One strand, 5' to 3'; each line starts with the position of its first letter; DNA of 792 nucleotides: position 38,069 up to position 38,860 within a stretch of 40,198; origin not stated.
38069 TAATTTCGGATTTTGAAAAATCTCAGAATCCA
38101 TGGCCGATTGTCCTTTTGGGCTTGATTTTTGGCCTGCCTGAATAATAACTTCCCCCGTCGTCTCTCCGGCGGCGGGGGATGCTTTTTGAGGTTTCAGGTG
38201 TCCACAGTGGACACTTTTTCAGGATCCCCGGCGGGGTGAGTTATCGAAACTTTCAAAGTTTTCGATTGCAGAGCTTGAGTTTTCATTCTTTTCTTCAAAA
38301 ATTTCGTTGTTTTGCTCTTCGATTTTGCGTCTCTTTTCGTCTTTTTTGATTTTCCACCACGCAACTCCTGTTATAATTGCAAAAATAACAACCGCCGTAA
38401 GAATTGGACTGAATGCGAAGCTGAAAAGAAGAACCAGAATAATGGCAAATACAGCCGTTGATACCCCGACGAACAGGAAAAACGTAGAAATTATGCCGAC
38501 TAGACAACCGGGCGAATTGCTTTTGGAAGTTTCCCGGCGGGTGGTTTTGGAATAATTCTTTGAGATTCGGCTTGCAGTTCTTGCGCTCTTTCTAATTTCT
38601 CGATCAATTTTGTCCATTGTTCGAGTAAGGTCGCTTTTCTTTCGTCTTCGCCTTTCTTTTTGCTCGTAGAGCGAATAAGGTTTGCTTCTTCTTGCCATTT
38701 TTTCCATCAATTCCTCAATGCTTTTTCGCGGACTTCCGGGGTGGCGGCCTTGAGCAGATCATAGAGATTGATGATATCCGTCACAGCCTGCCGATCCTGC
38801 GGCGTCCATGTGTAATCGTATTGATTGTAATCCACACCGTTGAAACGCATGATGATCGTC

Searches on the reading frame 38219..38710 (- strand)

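Call 52: search_protein_families(library=pfam, proteins=[window:38219-38710:-], max_evalue=0.001)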
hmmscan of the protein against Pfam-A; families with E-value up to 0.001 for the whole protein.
window:38219-38710:- (163 aa): 2 families
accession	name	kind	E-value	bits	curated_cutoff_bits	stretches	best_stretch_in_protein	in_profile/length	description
PF20990.2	DUF2207_C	-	7.1e-05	23.1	33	1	16-117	95-185/247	Predicted membrane protein (DUF2207) C-terminal domain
PF04756.19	OST3_OST6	-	0.00034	20.6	27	1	27-124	113-207/294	OST3 / OST6 family, transporter family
